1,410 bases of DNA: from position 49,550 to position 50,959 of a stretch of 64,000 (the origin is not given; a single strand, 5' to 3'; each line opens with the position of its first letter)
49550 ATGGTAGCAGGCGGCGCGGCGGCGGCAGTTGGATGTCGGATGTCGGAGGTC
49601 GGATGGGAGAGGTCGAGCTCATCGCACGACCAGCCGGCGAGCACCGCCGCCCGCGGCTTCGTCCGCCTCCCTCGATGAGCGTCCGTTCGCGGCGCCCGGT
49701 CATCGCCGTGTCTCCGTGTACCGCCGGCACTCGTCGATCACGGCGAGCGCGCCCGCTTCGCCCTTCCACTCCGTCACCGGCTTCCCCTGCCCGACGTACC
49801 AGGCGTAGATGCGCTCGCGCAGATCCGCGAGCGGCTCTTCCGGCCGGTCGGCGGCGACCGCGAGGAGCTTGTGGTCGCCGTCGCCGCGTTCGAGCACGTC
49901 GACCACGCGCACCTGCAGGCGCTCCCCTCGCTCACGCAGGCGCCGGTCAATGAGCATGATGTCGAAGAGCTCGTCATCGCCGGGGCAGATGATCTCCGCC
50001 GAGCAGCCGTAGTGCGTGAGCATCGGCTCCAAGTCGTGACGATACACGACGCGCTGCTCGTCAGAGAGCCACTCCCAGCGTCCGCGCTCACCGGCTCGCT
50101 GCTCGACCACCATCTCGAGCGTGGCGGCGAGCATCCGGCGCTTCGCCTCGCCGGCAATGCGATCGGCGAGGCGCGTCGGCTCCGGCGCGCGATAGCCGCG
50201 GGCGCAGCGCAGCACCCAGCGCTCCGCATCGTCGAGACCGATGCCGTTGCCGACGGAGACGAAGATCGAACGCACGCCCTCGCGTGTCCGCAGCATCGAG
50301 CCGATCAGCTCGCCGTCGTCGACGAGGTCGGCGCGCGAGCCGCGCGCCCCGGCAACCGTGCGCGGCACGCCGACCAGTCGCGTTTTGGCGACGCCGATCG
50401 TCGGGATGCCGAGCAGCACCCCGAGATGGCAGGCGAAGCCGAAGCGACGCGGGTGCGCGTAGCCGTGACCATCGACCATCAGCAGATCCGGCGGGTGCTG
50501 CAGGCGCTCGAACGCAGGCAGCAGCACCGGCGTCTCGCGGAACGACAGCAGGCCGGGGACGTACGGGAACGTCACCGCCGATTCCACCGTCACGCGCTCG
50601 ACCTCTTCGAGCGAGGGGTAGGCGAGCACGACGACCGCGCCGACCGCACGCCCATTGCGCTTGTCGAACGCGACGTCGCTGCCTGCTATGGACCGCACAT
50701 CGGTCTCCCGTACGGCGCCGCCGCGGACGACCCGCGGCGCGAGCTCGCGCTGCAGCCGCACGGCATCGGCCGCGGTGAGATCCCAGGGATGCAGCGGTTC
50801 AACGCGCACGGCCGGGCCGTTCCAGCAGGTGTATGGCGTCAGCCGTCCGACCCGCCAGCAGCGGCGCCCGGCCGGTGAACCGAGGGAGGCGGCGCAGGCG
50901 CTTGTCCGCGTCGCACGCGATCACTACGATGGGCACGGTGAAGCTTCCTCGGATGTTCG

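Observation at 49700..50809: Endonuclease V with an in-frame ~140-aa C-terminal extension of unknown function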

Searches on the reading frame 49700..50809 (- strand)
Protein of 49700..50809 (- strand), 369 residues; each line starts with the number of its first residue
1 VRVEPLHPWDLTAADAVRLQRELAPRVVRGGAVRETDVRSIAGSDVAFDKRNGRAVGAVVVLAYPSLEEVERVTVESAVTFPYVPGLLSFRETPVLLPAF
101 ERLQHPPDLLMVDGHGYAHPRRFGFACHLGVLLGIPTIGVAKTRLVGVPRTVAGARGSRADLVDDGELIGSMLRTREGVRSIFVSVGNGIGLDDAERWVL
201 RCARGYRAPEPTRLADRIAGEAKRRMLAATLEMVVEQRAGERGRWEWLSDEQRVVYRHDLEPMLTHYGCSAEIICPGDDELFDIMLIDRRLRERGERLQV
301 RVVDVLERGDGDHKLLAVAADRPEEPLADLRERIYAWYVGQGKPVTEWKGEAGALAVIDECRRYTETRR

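Call 3: search_protein_families(library=pfam, proteins=[window:49700-50809:-], max_evalue=1)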
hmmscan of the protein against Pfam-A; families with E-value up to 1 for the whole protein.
window:49700-50809:- (369 aa): 3 families
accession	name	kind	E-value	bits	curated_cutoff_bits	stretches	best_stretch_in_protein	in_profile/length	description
PF04493.20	Endonuclease_5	-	4.7e-69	232.4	23.4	1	23-217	3-198/198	Endonuclease V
PF00719.24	Pyrophosphatase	-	0.00035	20.8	23.5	1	233-361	1-148/153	Inorganic pyrophosphatase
PF01949.23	Endo_dU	-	0.026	14.3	32.7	1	179-221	139-180/182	Endonuclease dU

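Call 4: search_protein_families(library=ncbifam, proteins=[window:49700-50809:-], max_evalue=1)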
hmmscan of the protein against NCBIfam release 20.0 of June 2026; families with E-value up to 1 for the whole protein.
window:49700-50809:- (369 aa): 2 families
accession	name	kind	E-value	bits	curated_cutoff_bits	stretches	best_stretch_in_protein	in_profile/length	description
NF008629.1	PRK11617.1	equivalog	1.4e-73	246.9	230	1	14-223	4-212/218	deoxyribonuclease V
NF041102.1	endonuc_V_Ttgales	equivalog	3.7e-62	210.4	300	1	6-219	1-212/216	endonuclease V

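Call 19: find_homologous_proteins(query=window:49700-50809:-, max_evalue=1e-20)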
Query window:49700-50809:- (369 aa): 7605 proteins with E <= 1e-20 among 8000 candidates; the best 120 are listed.
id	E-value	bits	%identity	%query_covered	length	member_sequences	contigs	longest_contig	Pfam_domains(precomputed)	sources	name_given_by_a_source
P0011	5.4e-243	824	100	100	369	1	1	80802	PF04493.21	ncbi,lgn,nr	ncbi:MAG: deoxyribonuclease V [Dehalococcoidia bacterium]|nr:deoxyribonuclease V [Dehalococcoidia ba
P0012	1.4e-210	717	86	100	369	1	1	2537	PF04493.21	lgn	-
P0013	1.0e-194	665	81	99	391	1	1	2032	PF04493.21,PF00719.25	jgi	jgi:deoxyribonuclease V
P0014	6.1e-180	616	76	98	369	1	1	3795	PF04493.21,PF00719.25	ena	-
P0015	6.4e-180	616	75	100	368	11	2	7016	PF04493.21,PF00719.25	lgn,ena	-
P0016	7.2e-180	616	76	100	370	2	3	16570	PF04493.21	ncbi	ncbi:MAG: deoxyribonuclease V [Dehalococcoidia bacterium]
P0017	1.1e-175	602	74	99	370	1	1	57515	PF04493.21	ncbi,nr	ncbi:MAG: deoxyribonuclease V [Chloroflexota bacterium]|nr:deoxyribonuclease V [Chloroflexota bacter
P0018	3.0e-171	588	73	98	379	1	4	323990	PF04493.21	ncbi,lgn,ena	-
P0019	2.8e-168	578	74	95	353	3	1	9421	PF04493.21,PF00719.25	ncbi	-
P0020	5.1e-164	564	70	98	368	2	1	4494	PF04493.21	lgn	-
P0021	6.0e-163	561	70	98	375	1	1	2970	PF04493.21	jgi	jgi:deoxyribonuclease V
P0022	1.5e-161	556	70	97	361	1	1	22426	PF04493.21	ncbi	-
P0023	4.6e-161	554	70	98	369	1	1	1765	PF04493.21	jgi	jgi:deoxyribonuclease V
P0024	1.0e-160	553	71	99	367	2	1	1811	PF04493.21,PF00719.25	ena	-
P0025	1.6e-160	553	70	99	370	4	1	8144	PF04493.21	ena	-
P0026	1.6e-160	553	70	97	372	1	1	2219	PF04493.21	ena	-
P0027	2.4e-160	552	69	98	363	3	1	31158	PF04493.21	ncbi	-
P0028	2.4e-159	549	69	98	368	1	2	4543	PF04493.21,PF00719.25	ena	-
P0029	7.6e-159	547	69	98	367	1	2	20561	PF04493.21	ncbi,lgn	-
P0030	6.0e-158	544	68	99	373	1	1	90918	PF04493.21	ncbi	-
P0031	7.2e-158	544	69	99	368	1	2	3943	PF04493.21,PF00719.25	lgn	-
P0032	8.6e-158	544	69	97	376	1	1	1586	PF04493.21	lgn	-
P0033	9.9e-157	540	68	100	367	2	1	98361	PF04493.21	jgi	jgi:deoxyribonuclease V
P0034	2.4e-156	539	68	98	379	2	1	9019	PF04493.21,PF00719.25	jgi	jgi:deoxyribonuclease V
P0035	2.5e-156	539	69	97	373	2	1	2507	PF04493.21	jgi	jgi:deoxyribonuclease V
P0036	4.1e-156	538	68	100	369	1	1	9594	PF04493.21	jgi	jgi:deoxyribonuclease V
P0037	6.1e-156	537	69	98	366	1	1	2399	PF04493.21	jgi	-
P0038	1.1e-155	537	70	98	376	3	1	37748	PF04493.21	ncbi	-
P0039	1.5e-155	536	67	98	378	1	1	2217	PF04493.21,PF00719.25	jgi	jgi:deoxyribonuclease V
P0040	4.7e-155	535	68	94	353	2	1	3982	PF04493.21,PF00719.25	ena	-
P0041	5.6e-155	534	67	98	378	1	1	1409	PF04493.21,PF00719.25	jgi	jgi:deoxyribonuclease V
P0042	1.5e-153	530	66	98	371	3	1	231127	PF04493.21,PF00719.25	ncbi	-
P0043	1.9e-153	529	65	100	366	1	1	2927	PF04493.21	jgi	jgi:deoxyribonuclease V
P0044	6.8e-153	527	68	100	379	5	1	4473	PF04493.21,PF00719.25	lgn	-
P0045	1.1e-152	527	66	98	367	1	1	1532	PF04493.21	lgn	-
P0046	4.2e-152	525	65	98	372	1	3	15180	PF04493.21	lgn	-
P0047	5.7e-151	521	67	98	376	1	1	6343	PF04493.21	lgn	-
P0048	7.7e-151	521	64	99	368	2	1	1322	PF04493.21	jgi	jgi:deoxyribonuclease V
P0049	7.8e-151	521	69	93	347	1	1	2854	PF04493.21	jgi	jgi:deoxyribonuclease V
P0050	8.6e-151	521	67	96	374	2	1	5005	PF04493.21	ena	-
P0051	9.7e-151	520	68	98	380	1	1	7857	PF04493.21,PF00719.25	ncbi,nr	ncbi:MAG: deoxyribonuclease V [Chloroflexi bacterium]|nr:deoxyribonuclease V [Chloroflexota bacteriu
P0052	1.2e-150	520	67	98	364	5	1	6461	PF04493.21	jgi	jgi:deoxyribonuclease V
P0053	1.9e-150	519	67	98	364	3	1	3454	PF04493.21,PF00719.25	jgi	jgi:deoxyribonuclease V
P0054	3.4e-150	519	66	98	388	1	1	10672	PF04493.21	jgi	jgi:deoxyribonuclease V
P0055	1.2e-149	517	67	98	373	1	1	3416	PF04493.21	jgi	jgi:deoxyribonuclease V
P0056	1.3e-149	517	65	98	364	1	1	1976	PF04493.21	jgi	jgi:deoxyribonuclease V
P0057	2.4e-149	516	64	98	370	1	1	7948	PF04493.21,PF00719.25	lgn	-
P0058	3.6e-149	515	64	99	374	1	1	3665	PF04493.21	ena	-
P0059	4.1e-149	515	66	98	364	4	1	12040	PF04493.21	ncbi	-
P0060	4.4e-149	515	65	100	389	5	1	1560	PF04493.21,PF00719.25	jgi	jgi:deoxyribonuclease V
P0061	6.2e-149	514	66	98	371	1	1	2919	PF04493.21,PF00719.25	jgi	jgi:deoxyribonuclease V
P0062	6.2e-149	514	66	98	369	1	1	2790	PF04493.21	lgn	-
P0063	6.5e-149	514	66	98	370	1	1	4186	PF04493.21,PF00719.25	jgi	jgi:deoxyribonuclease V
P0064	8.9e-149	514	66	98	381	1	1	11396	PF04493.21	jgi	jgi:deoxyribonuclease V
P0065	9.5e-149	514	66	97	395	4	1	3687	PF04493.21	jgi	-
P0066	1.3e-148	513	67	98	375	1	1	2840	PF04493.21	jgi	jgi:deoxyribonuclease V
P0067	1.6e-148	513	66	98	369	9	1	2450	PF04493.21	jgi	jgi:deoxyribonuclease V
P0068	2.1e-148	513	65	98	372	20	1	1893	PF04493.21,PF00719.25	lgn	-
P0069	2.5e-148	512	66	97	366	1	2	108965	PF04493.21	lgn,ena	-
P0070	2.5e-148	512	66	98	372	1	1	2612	PF04493.21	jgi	jgi:deoxyribonuclease V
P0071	3.1e-148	512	66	98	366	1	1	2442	PF04493.21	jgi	jgi:deoxyribonuclease V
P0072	7.6e-148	511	65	98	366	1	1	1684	PF04493.21,PF00719.25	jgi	jgi:deoxyribonuclease V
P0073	8.1e-148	511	68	97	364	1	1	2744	PF04493.21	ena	-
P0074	1.2e-147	510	66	97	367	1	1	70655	PF04493.21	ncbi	-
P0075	1.4e-147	510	68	95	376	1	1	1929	PF04493.21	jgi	jgi:deoxyribonuclease V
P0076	1.5e-147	510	66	98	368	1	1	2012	PF04493.21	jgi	jgi:deoxyribonuclease V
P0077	1.6e-147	510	65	98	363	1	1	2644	PF04493.21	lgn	-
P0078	1.9e-147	510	66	99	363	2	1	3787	PF04493.21,PF00719.25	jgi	jgi:deoxyribonuclease V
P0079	2.1e-147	509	64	98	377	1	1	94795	PF04493.21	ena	-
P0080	2.4e-147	509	64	99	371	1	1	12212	PF04493.21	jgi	jgi:deoxyribonuclease V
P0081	3.1e-147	509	66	97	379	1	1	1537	PF04493.21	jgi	jgi:deoxyribonuclease V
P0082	4.2e-147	508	65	98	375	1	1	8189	PF04493.21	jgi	jgi:deoxyribonuclease V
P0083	1.7e-146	506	64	98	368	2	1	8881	PF04493.21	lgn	-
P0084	2.0e-146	506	65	98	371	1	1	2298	PF04493.21,PF00719.25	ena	-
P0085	4.2e-146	505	80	76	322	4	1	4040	PF04493.21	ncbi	-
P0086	4.6e-146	505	65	99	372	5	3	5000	PF04493.21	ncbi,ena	-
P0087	1.1e-145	504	65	98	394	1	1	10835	PF04493.21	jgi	jgi:deoxyribonuclease V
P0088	2.4e-145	503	64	98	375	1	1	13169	PF04493.21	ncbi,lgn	-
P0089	2.6e-145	502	65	97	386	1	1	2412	PF04493.21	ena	-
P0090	4.0e-145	502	65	98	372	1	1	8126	PF04493.21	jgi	jgi:deoxyribonuclease V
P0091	8.9e-145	501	66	98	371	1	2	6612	PF04493.21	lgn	-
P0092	1.5e-144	500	62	96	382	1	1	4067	PF04493.21,PF00719.25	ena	-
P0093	1.8e-144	500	65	98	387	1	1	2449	PF04493.21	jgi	jgi:deoxyribonuclease V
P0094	3.9e-143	495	65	94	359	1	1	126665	PF04493.21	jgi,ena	-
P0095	9.8e-143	494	63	98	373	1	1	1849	PF04493.21,PF00719.25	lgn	-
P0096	1.6e-142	493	61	99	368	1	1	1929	PF04493.21,PF00719.25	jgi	-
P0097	1.7e-142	493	63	98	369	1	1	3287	PF04493.21,PF00719.25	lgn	-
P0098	1.7e-142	493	63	98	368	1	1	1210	PF04493.21,PF00719.25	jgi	jgi:deoxyribonuclease V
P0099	1.9e-142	493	66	93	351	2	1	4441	PF04493.21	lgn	-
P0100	3.1e-142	492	66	93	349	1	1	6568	PF04493.21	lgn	-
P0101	4.1e-142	492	64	98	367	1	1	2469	PF04493.21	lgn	-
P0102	6.8e-142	491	63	99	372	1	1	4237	PF04493.21,PF00719.25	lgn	-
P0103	7.1e-142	491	63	98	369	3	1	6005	PF04493.21,PF00719.25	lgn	-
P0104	7.5e-142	491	64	98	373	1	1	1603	PF04493.21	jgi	jgi:deoxyribonuclease V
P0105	4.8e-141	488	64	98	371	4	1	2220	PF04493.21,PF00719.25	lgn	-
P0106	1.2e-140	487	67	93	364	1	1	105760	PF04493.21,PF00719.25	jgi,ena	-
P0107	1.7e-140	487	64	95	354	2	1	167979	PF04493.21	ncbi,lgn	-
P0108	2.5e-140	486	66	94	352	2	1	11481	PF04493.21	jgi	-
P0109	7.2e-140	485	64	94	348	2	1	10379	PF04493.21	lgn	-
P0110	9.3e-140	484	64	95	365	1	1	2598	PF04493.21,PF00719.25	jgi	jgi:deoxyribonuclease V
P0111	2.1e-139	483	62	99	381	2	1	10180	PF04493.21,PF00719.25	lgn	-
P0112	3.2e-139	482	62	98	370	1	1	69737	PF04493.21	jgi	jgi:deoxyribonuclease V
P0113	7.5e-139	481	63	97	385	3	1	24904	PF04493.21,PF00719.25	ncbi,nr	ncbi:MAG TPA: deoxyribonuclease V [Dehalococcoidia bacterium]|nr:deoxyribonuclease V [Dehalococcoidi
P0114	1.5e-138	480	62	98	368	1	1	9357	PF04493.21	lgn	-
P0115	2.3e-138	480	63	97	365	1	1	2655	PF04493.21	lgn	-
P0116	2.4e-138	480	60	99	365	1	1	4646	PF04493.21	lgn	-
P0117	3.5e-138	479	63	97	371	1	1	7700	PF04493.21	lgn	-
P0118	3.6e-138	479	66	94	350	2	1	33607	PF04493.21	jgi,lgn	-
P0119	4.3e-138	479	62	98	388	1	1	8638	PF04493.21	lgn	-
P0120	2.2e-137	476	62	98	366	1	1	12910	PF04493.21,PF00719.25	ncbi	ncbi:MAG TPA: deoxyribonuclease V [Dehalococcoidia bacterium]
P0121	8.1e-137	475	62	98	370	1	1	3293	PF04493.21,PF00719.25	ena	-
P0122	1.6e-136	474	60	98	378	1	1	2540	PF04493.21,PF00719.25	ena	-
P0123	1.3e-135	471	62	97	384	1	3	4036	PF04493.21,PF00719.25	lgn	-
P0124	1.7e-135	470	64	94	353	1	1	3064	PF04493.21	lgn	-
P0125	2.0e-135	470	61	98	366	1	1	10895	PF04493.21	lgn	-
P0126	6.0e-135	468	63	98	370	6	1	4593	PF04493.21,PF00719.25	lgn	-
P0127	4.5e-134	466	58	100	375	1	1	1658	PF04493.21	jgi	jgi:deoxyribonuclease V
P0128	9.7e-134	464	61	97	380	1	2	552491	PF04493.21,PF00719.25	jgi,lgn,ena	-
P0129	2.9e-133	463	58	98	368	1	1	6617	PF04493.21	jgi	jgi:deoxyribonuclease V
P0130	6.3e-132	458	61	98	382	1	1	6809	PF04493.21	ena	-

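Call 29: predict_structure(alignment_id=A3)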
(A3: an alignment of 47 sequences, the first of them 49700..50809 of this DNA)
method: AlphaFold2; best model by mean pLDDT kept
length: 369 residues; sequences in the alignment: 47
mean_pLDDT: 95.6   pTM: 0.91
mean pLDDT of the five models: 95.6, 94.3, 94.1, 94.0, 91.8
residues with pLDDT >= 90: 342; 70-90: 27; 50-70: 0; < 50: 0
segments of 3 or more residues with pLDDT < 50: none
pLDDT, mean of each block of 10 residues (from residue 1): 89 96 96 97 97 97 98 97 93 96 97 96 97 97 90 91 96 94 97 98 95 98 98 97 93 95 95 94 97 97 97 97 90 96 96 98 95
secondary structure, 60 per line:
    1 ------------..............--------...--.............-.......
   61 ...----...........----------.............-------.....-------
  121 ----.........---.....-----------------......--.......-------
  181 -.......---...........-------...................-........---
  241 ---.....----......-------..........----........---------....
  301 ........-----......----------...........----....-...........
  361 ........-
elements in order: H13-26 E40-49 E54-63 E68-78 H89-101 E109-113 H125-133 E137-141 E159-164 E167-173 E182-188 H192-202 H210-228 E230-237 E244-248 E253-258 E266-275 E280-287 E297-308 E314-319 H330-340 E345-348 H350-368
